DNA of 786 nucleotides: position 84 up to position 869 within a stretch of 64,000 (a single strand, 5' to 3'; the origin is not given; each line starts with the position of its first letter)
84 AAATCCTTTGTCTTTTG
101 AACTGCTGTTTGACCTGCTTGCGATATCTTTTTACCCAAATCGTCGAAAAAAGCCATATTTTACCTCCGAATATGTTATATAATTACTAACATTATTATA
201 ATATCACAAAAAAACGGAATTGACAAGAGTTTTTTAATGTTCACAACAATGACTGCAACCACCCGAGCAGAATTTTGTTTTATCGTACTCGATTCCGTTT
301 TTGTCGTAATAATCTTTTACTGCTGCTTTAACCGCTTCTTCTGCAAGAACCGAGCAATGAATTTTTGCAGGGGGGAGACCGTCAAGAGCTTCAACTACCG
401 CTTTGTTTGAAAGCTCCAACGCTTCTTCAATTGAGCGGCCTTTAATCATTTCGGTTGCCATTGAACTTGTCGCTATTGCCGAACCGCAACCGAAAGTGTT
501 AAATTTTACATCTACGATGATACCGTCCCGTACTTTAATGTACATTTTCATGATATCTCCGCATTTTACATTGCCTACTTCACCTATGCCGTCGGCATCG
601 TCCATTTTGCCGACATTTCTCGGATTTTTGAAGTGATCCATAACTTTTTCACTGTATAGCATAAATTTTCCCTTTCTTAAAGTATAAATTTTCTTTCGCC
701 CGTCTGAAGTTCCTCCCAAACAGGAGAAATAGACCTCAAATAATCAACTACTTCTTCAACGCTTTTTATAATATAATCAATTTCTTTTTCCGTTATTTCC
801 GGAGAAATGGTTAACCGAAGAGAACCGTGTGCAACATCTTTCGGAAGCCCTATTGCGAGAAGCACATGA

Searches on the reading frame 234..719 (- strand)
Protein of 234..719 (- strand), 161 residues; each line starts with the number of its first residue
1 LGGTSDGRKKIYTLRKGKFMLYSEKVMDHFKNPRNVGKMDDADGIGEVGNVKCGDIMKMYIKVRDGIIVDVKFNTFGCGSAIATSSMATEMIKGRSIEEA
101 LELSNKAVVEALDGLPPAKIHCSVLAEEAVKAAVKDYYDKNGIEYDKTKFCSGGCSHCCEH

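Call 18: search_protein_families(library=padloc, alignment_id=A2, max_evalue=0.00001)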
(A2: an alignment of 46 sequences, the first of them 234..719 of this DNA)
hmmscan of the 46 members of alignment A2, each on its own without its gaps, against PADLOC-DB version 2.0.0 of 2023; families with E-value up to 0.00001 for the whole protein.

A. member 1, window:234-719:- (161 aa): 0 families

B. families by the number of members that match (of 46 scanned): 41 families (the first 25 are shown)
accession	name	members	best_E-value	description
PDLC04134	mad2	2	1.6e-18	mads_2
PDLC02657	DndA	1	1e-141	DndA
PDLC02759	SspA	1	3.1e-141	SspA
PDLC00132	GajB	1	4.2e-43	UrvD helicase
PDLC00114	GajB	1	4.4e-40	UrvD helicase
PDLC00117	GajB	1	3.2e-38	UrvD helicase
PDLC03802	RTasHel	1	1.8e-37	DRT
PDLC00123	GajB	1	1.4e-29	UrvD helicase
PDLC00103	GajB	1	2.8e-29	UrvD helicase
PDLC00122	GajB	1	3.3e-29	UrvD helicase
PDLC00107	GajB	1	1e-26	UrvD helicase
PDLC01990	CARF_m8--CARF_Beta-galactosidase_LolE_TM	1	7.5e-22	-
PDLC00127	GajB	1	1.6e-21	UrvD helicase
PDLC00130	GajB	1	2.5e-20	UrvD helicase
PDLC00121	GajB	1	4.1e-20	UrvD helicase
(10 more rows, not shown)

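Call 19: search_protein_families(library=pfam, alignment_id=A2, max_evalue=0.00001)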
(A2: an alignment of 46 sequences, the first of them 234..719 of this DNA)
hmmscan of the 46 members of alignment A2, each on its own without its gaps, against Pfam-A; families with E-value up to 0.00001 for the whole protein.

A. member 1, window:234-719:- (161 aa): 1 family
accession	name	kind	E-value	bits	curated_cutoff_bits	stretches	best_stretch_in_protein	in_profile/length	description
PF01592.21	NifU_N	-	2.1e-50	170.6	22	1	22-141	2-124/127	NifU-like N terminal domain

B. families by the number of members that match (of 46 scanned): 76 families (the first 25 are shown)
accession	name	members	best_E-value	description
PF00977.27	His_biosynth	2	2.4e-79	Histidine biosynthesis protein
PF00155.27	Aminotran_1_2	2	3.1e-58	Aminotransferase class I and II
PF08245.18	Mur_ligase_M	2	6.5e-47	Mur ligase middle domain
PF02875.26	Mur_ligase_C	2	8.6e-33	Mur ligase, glutamate ligase domain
PF00012.26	HSP70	1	1.5e-249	Hsp70 protein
PF00815.25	Histidinol_dh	1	3.9e-175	Histidinol dehydrogenase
PF01795.25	Methyltransf_5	1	2.9e-114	MraW methylase family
PF01098.24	FTSW_RODA_SPOVE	1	1.2e-90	Cell cycle protein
PF01116.26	F_bP_aldolase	1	7.1e-88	Fructose-bisphosphate aldolase class-II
PF06245.16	DUF1015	1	2.2e-83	Protein of unknown function (DUF1015)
PF00208.27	ELFV_dehydrog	1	8.2e-81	Glutamate/Leucine/Phenylalanine/Valine dehydrogenase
PF00266.25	Aminotran_5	1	1.9e-76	Aminotransferase class-V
PF00905.27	Transpeptidase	1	1.3e-69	Penicillin binding protein transpeptidase domain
PF00475.24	IGPD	1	3e-60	Imidazoleglycerol-phosphate dehydratase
PF02421.24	FeoB_N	1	5.3e-56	Ferrous iron transport protein B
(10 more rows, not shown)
